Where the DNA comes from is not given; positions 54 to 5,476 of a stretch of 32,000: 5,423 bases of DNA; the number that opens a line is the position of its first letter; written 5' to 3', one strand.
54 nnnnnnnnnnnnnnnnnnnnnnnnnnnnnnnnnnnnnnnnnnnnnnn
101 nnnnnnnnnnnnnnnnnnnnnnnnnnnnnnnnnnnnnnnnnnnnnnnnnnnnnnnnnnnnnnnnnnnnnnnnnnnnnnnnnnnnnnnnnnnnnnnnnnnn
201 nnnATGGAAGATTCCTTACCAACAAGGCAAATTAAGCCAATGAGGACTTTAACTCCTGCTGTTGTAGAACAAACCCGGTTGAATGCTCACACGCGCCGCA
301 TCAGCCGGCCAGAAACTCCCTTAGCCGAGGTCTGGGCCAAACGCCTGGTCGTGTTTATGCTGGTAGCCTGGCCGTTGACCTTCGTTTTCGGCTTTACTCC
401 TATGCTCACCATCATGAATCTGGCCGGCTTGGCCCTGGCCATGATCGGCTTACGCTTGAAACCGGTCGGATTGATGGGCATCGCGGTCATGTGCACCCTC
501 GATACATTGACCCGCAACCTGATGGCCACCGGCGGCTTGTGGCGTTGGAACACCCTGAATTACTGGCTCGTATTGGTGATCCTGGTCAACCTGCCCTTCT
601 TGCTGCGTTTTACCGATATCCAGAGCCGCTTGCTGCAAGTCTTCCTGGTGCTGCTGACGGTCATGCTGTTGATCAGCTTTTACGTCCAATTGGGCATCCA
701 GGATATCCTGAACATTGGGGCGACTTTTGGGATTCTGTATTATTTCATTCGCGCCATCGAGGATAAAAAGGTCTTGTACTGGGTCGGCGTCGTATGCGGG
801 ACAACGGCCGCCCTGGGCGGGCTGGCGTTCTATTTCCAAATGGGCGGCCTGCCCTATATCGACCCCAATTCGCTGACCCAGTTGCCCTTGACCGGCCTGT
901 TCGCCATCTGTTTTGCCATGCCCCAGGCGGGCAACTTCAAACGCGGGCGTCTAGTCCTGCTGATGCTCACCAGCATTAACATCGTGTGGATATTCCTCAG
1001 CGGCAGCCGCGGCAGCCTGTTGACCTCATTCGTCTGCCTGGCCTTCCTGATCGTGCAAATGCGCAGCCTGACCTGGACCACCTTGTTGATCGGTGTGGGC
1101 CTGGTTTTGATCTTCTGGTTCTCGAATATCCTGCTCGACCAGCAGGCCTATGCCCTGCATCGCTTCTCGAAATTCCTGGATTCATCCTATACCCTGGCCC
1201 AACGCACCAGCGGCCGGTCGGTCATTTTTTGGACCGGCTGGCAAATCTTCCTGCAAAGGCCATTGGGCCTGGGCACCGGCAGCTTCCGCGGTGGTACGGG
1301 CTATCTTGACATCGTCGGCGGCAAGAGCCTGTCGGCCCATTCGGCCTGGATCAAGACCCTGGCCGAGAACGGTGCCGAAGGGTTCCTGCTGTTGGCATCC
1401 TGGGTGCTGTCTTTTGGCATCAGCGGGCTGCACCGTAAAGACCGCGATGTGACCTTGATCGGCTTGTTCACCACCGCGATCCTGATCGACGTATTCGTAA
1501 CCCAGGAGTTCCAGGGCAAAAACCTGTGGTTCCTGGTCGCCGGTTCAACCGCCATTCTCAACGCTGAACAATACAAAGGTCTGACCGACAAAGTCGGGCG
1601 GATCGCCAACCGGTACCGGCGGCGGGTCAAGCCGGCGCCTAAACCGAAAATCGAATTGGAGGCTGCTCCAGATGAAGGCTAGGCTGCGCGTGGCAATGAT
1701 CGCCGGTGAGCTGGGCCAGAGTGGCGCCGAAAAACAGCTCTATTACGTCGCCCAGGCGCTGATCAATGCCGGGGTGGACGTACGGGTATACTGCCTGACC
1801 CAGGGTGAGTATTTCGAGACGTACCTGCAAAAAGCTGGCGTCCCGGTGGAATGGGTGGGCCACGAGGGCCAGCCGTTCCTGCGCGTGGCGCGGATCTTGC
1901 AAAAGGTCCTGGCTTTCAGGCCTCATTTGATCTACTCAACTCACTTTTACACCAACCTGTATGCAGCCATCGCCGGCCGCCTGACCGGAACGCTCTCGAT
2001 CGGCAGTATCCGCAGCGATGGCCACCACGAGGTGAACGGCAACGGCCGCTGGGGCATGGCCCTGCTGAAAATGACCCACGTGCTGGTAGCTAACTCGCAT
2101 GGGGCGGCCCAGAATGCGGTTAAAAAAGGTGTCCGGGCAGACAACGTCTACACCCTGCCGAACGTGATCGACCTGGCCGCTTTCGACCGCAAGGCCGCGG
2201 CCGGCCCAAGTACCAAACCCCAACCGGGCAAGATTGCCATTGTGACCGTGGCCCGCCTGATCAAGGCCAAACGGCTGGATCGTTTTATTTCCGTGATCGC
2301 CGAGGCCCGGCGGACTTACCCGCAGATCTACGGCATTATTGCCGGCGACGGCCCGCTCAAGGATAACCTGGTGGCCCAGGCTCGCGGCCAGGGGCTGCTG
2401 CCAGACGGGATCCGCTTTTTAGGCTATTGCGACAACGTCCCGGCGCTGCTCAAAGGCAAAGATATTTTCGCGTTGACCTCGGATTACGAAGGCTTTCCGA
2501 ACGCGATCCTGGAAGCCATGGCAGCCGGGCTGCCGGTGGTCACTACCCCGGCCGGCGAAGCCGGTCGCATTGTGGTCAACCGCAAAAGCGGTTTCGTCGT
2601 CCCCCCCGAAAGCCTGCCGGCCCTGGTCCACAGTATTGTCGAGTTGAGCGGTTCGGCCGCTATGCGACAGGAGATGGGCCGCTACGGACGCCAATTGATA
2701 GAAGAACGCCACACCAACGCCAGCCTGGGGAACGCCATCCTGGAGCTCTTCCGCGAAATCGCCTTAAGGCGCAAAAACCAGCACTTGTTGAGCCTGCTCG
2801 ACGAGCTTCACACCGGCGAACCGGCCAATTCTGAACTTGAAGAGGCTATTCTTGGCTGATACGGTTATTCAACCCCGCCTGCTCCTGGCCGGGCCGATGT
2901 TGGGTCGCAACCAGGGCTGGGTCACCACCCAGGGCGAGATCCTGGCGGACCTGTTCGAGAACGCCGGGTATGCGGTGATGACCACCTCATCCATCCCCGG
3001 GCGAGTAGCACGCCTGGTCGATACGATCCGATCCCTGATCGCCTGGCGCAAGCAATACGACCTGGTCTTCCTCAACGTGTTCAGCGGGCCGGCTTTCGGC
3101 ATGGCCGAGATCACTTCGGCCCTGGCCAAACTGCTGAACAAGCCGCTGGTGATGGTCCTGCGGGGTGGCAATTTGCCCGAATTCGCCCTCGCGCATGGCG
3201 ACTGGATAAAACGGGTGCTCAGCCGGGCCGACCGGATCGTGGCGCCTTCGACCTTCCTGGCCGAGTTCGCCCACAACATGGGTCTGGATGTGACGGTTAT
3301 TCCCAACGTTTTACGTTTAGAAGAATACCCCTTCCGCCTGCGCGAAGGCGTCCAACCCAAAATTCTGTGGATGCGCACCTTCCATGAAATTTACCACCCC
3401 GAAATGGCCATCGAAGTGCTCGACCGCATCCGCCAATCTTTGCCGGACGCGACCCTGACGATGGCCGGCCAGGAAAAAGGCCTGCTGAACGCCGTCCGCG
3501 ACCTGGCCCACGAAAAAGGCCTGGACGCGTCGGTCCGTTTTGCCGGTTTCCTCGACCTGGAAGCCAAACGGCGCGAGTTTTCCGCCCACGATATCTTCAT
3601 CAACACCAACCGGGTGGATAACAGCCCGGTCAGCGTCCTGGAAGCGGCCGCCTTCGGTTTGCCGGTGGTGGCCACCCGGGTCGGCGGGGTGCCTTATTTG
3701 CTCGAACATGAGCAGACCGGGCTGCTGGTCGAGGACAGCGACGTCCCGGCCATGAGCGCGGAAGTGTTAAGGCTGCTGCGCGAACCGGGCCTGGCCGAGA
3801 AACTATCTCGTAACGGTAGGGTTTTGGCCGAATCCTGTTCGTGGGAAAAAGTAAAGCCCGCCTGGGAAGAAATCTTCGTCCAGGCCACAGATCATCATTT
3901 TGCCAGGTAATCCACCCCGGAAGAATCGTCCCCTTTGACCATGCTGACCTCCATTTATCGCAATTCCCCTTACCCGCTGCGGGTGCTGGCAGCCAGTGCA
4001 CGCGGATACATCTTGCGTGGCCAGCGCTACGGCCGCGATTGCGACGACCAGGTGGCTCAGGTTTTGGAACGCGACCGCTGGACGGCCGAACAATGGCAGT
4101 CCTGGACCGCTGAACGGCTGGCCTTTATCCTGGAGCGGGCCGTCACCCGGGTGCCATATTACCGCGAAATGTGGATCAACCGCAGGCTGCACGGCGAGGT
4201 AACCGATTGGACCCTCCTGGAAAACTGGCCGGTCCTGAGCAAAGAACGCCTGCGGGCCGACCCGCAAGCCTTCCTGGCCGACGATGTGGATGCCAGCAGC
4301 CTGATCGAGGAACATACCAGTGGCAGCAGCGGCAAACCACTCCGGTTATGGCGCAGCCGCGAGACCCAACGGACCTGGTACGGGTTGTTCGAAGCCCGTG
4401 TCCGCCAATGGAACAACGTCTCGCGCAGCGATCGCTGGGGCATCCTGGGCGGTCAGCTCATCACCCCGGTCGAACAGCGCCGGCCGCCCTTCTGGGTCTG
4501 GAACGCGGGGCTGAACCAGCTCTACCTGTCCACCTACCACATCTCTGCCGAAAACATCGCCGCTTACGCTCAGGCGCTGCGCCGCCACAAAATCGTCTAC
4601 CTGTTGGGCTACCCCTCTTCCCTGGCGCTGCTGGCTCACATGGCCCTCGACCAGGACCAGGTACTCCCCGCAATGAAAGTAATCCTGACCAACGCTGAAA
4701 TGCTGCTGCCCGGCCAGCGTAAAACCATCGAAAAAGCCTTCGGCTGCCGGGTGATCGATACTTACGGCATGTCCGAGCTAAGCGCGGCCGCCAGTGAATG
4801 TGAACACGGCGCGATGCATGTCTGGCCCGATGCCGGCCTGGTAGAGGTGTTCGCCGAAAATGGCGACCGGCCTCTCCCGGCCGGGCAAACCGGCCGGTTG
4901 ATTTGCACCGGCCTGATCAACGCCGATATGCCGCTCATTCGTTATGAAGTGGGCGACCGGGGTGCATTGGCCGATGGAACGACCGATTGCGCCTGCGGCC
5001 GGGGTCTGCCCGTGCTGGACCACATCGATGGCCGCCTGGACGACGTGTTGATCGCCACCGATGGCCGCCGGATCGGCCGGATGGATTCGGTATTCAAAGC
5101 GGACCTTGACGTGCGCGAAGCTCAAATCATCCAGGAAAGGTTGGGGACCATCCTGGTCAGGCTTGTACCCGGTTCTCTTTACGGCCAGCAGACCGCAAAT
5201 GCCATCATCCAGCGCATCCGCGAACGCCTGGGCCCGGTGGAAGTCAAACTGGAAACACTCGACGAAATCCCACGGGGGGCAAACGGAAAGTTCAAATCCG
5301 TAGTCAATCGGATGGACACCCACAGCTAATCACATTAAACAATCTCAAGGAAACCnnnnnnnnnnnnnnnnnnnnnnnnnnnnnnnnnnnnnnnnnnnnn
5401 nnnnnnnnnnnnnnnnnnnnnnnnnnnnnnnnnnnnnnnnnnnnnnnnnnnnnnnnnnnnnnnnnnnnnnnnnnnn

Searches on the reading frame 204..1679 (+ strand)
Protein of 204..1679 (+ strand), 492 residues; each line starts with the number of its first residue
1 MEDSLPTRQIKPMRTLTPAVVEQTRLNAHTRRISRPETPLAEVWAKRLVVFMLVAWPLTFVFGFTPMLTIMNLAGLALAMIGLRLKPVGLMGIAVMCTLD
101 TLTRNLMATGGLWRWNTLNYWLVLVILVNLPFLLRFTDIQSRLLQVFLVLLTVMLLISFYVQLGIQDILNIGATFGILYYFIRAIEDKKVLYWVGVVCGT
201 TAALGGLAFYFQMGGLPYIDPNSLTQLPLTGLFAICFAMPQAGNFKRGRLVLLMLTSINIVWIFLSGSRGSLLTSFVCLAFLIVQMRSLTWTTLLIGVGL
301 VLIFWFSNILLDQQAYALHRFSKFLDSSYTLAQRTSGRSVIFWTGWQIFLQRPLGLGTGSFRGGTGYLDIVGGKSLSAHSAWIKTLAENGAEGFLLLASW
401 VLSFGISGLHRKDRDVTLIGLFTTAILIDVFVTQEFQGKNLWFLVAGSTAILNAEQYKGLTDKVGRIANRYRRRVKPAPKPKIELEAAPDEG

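Call 9: search_protein_families(library=pfam, proteins=[window:204-1679:+], max_evalue=0.001)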
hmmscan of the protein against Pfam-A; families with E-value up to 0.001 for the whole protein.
window:204-1679:+ (492 aa): 1 family
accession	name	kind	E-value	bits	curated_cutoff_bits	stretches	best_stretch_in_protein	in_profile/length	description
PF04932.20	Wzy_C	-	9.9e-11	42.1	31.7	1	258-397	5-148/149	O-Antigen ligase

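Call 47: search_protein_families(library=ncbifam, proteins=[window:204-1679:+], max_evalue=0.00001)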
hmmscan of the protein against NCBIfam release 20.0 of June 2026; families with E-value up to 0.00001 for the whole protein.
window:204-1679:+ (492 aa): 0 families

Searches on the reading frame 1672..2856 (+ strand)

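Call 9: search_protein_families(library=pfam, proteins=[window:1672-2856:+], max_evalue=0.001)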
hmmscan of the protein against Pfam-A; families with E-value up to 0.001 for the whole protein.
window:1672-2856:+ (395 aa): 5 families
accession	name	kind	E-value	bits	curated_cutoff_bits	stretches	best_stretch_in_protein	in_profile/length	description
PF00534.26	Glycos_transf_1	-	1e-32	113.5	26.4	1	184-341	12-171/172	Glycosyl transferases group 1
PF13692.12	Glyco_trans_1_4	-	4.8e-29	101.9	27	1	189-325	3-139/142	Glycosyl transferases group 1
PF13439.12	Glyco_transf_4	-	3.8e-15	56.8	28.5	1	17-169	2-169/170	Glycosyltransferase Family 4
PF13579.12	Glyco_trans_4_4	-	6.7e-15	56.2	29.7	1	17-164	1-157/158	Glycosyl transferase 4-like domain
PF20706.3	GT4-conflict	-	0.00085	18.8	26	0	171-301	181-320/385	Family 4 Glycosyltransferase in conflict systems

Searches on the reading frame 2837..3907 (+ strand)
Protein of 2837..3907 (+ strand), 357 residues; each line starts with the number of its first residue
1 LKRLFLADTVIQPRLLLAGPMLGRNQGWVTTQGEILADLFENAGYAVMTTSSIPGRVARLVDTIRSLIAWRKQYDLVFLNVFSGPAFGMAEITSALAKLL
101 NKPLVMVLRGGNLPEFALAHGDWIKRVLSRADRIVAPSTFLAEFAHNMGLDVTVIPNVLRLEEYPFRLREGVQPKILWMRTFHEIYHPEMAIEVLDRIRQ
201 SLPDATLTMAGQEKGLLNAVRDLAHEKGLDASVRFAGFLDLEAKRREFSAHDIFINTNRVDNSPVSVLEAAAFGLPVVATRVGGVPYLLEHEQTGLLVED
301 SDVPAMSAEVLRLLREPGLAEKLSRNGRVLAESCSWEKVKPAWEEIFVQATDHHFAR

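Call 9: search_protein_families(library=pfam, proteins=[window:2837-3907:+], max_evalue=0.001)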
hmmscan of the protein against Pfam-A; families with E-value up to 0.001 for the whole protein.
window:2837-3907:+ (357 aa): 5 families
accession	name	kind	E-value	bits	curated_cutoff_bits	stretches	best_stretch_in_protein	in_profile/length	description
PF13692.12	Glyco_trans_1_4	-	5e-26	92.1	27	1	174-315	2-141/142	Glycosyl transferases group 1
PF00534.26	Glycos_transf_1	-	5.3e-26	91.6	26.4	1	173-328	15-170/172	Glycosyl transferases group 1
PF13524.12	Glyco_trans_1_2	-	4.7e-08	33.5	25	1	196-330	7-130/144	Glycosyl transferase-like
PF13439.12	Glyco_transf_4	-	2e-07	31.6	28.5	1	56-160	53-167/170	Glycosyltransferase Family 4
PF13579.12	Glyco_trans_4_4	-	4.2e-07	30.9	29.7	1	53-157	53-157/158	Glycosyl transferase 4-like domain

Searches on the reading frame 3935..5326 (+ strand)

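Call 9: search_protein_families(library=pfam, proteins=[window:3935-5326:+], max_evalue=0.001)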
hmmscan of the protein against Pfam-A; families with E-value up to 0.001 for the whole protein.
window:3935-5326:+ (464 aa): 1 family
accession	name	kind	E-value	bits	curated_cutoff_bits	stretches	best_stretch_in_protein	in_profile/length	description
PF00501.34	AMP-binding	-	9.5e-08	31.7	29.9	1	206-326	244-376/384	AMP-binding enzyme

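Call 47: search_protein_families(library=ncbifam, proteins=[window:3935-5326:+], max_evalue=0.00001)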
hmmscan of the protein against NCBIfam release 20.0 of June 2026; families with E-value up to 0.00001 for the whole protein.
window:3935-5326:+ (464 aa): 8 families
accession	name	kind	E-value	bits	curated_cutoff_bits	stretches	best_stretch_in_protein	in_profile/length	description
NF045666.1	DVU1553_fam_AMP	equivalog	1e-39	136.5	300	1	45-368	14-331/331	DVU_1553 family AMP-dependent CoA ligase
NF041878.1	paak_haloarch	equivalog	1.3e-25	89.8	700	1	246-374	201-331/427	phenylacetate--CoA ligase PaaK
NF041217.1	BagE_FevW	exception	8.7e-20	71.1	800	1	240-384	187-326/424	bagremycin/ferroverdin synthetase BagE/FevW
TIGR02155.1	PA_CoA_ligase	equivalog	3.4e-19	68.7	646.3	1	235-374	187-323/422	phenylacetate--CoA ligase PaaK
NF053551.1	FlxY_rubin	equivalog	2.6e-18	66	520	1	51-370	6-325/424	flexirubin biosynthesis putative acyl-CoA ligase FlxY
TIGR02304.1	aden_form_hyp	equivalog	3.4e-10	39.5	251.9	1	205-376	173-334/430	F390 synthetase-related protein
TIGR03335.1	F390_ftsA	equivalog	4.8e-08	32.1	458.7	1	248-357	207-319/445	coenzyme F390 synthetase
TIGR01733.1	AA-adenyl-dom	subfamily_domain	2.7e-07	29.8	317.4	1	59-326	61-326/409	amino acid adenylation domain-containing protein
